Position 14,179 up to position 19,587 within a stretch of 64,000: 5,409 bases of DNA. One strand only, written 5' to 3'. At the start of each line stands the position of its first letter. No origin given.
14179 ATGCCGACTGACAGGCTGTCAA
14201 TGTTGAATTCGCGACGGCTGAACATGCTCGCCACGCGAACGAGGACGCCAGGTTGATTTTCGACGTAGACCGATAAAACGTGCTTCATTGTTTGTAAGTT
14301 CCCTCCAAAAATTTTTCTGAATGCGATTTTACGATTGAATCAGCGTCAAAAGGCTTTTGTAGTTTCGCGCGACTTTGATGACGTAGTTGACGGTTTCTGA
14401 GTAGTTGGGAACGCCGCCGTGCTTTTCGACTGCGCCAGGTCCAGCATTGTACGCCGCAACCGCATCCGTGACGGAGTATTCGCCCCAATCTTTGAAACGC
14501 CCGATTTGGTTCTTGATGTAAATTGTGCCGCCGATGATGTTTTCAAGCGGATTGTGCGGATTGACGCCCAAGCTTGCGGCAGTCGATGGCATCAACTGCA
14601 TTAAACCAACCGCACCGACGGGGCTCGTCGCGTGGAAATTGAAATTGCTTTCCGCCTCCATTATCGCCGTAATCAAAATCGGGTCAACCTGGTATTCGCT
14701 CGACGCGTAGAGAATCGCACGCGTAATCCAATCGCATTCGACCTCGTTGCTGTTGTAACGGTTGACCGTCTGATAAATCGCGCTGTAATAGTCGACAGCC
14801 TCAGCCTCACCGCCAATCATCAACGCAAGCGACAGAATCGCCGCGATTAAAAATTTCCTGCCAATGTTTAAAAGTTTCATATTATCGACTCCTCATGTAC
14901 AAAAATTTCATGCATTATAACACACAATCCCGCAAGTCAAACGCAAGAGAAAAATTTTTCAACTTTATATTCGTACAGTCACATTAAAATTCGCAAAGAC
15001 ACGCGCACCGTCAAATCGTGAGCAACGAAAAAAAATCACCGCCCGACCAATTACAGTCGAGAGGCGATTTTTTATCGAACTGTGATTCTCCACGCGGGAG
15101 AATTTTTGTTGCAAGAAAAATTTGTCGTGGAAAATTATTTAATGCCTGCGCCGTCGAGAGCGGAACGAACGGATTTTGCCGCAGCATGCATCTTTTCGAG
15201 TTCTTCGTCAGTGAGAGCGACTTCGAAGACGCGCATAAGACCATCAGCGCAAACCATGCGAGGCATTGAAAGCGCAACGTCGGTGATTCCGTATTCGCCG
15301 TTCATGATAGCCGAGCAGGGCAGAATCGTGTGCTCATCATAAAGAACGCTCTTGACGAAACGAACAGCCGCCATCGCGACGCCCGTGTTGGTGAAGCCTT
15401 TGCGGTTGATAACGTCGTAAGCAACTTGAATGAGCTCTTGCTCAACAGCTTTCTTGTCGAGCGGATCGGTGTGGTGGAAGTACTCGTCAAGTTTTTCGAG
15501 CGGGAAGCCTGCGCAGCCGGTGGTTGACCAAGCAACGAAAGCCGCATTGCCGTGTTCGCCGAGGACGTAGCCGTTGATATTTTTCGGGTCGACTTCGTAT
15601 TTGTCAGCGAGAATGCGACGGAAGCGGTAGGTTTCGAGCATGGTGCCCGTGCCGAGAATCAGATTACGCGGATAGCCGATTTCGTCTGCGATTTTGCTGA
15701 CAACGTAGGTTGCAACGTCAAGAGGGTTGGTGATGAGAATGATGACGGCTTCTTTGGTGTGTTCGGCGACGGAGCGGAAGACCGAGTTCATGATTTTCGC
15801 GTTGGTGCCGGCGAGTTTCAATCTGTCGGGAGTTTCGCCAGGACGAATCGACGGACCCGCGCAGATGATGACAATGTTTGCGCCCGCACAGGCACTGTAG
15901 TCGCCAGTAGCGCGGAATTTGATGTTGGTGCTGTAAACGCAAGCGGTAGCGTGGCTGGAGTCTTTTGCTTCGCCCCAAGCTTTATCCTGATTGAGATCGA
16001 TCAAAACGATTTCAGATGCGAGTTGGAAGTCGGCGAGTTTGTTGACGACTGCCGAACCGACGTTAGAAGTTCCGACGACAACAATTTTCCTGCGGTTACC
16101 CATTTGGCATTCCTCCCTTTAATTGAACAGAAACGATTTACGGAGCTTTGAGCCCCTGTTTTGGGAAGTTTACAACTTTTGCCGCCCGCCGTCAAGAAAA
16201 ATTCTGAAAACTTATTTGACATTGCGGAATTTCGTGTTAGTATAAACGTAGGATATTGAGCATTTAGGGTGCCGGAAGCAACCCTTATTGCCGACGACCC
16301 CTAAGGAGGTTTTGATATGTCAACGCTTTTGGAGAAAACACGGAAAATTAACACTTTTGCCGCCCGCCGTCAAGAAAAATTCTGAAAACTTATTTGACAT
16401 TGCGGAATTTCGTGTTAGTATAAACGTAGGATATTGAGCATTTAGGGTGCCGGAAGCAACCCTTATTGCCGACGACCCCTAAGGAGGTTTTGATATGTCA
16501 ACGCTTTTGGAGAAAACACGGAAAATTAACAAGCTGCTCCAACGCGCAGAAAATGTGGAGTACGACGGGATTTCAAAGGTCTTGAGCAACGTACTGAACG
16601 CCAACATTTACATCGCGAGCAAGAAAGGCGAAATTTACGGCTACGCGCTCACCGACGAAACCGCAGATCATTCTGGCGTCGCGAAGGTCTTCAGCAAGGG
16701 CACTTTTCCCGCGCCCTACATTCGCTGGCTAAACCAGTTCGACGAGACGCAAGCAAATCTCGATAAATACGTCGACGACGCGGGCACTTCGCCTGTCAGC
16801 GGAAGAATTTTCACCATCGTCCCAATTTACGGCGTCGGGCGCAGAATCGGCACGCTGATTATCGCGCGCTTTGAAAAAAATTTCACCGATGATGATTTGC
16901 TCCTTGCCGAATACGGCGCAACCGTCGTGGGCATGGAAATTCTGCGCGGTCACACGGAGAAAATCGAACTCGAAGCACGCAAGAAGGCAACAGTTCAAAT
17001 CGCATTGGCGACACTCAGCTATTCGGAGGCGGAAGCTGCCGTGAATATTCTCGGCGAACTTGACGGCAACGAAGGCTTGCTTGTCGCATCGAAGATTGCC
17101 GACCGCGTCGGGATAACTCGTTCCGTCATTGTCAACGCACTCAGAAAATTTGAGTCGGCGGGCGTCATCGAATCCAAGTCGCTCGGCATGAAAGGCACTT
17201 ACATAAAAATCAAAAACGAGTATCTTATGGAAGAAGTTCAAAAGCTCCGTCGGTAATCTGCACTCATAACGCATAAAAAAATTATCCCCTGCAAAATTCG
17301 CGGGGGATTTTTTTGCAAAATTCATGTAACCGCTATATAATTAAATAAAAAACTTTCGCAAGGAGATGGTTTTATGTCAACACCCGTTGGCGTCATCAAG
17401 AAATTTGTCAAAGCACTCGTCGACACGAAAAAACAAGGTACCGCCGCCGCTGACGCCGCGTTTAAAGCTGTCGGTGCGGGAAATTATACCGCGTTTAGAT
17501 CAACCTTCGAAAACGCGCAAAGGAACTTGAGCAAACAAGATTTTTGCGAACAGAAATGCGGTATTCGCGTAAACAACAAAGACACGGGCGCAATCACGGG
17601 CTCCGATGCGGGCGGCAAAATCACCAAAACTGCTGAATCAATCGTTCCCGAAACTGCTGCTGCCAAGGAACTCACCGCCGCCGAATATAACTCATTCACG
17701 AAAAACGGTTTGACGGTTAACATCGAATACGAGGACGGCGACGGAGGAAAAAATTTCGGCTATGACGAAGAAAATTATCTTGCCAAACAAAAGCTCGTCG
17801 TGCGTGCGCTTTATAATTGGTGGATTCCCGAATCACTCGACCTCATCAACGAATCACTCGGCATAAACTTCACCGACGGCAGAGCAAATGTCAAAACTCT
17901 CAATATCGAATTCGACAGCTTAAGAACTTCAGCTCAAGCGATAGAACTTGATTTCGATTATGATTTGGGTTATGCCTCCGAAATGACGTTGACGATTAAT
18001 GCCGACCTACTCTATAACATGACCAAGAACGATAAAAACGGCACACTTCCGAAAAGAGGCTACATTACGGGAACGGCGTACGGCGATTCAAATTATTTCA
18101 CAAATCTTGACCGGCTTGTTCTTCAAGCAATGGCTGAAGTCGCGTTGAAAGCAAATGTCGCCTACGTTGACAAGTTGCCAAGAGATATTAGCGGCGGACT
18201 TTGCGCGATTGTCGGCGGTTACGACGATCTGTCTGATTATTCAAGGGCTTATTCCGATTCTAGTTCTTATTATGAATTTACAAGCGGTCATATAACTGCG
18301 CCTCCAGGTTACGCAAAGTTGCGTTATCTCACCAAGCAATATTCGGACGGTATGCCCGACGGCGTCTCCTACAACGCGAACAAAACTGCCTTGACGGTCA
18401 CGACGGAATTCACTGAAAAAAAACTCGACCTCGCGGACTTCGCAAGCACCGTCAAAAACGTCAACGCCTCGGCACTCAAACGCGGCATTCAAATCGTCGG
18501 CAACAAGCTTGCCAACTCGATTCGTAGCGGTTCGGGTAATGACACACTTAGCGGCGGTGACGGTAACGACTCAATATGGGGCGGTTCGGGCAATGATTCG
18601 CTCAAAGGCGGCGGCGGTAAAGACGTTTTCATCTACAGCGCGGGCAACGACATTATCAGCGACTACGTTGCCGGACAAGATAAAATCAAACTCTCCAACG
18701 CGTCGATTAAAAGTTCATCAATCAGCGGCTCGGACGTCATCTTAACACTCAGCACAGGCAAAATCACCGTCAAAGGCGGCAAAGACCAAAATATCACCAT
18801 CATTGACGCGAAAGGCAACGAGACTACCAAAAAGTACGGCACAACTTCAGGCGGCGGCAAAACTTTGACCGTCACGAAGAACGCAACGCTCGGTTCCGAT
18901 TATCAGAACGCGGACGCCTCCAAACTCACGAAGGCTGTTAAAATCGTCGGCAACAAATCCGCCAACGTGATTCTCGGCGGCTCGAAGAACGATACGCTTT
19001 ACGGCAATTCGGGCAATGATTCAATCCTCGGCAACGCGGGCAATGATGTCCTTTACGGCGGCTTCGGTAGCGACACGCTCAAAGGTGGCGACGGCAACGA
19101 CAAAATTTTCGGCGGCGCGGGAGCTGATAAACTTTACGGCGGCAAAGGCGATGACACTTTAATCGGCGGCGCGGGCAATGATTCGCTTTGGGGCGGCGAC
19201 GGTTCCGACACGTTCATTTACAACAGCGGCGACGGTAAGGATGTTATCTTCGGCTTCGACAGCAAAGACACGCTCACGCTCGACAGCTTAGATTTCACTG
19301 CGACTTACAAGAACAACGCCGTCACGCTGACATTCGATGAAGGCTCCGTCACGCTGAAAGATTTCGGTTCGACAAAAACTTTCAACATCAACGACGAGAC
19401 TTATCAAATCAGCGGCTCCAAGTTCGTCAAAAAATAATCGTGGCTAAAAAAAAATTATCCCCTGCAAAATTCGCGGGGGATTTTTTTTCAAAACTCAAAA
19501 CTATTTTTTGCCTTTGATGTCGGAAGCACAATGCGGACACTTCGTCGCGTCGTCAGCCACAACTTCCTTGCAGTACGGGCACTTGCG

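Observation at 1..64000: Extreme over-representation of the octamer palindrome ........, HIP1- or uptake-sequence-like in density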

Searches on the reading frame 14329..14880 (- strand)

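Call 31: search_protein_families(library=pfam, proteins=[window:14329-14880:-], max_evalue=0.0001)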
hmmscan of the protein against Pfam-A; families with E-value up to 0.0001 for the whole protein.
window:14329-14880:- (183 aa): 2 families
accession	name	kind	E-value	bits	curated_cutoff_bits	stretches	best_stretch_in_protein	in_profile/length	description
PF01464.25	SLT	-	4.5e-25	87.9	21.3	1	56-155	3-105/117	Transglycosylase SLT domain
PF13406.11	SLT_2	-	9.7e-05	22.2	24.3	0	85-107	150-172/292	Transglycosylase SLT domain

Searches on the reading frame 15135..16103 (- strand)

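Call 32: search_protein_families(library=pfam, proteins=[window:15135-16103:-], max_evalue=0.0001)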
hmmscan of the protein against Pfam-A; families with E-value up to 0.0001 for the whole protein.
window:15135-16103:- (322 aa): 2 families
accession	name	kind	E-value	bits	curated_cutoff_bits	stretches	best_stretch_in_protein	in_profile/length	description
PF00056.29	Ldh_1_N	-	3e-30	105.5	27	1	6-140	2-133/141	lactate/malate dehydrogenase, NAD binding domain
PF02866.23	Ldh_1_C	-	4.2e-28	98.9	22.6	1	154-316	1-167/174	lactate/malate dehydrogenase, alpha/beta C-terminal domain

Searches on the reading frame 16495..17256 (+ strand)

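Call 32: search_protein_families(library=pfam, proteins=[window:16495-17256:+], max_evalue=0.0001)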
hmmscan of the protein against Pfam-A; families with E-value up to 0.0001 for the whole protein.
window:16495-17256:+ (253 aa): 3 families
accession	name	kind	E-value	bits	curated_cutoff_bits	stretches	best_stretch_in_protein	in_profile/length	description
PF06018.20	CodY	-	5.4e-52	176.3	29.5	1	3-173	1-177/177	CodY GAF-like domain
PF08222.17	HTH_CodY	-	5.7e-29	100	27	1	193-249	2-58/61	CodY helix-turn-helix domain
PF02082.26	Rrf2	-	2.5e-05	24.9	30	0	178-234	4-61/132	Iron-dependent Transcriptional regulator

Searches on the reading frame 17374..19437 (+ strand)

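Call 5: search_protein_families(library=pfam, proteins=[window:17374-19437:+])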
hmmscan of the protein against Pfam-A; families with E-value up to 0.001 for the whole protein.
window:17374-19437:+ (687 aa): 1 family
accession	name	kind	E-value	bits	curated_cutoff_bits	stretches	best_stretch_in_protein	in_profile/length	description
PF00353.25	HemolysinCabind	-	9.6e-38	128.2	23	5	561-596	1-36/36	RTX calcium-binding nonapeptide repeat (4 copies)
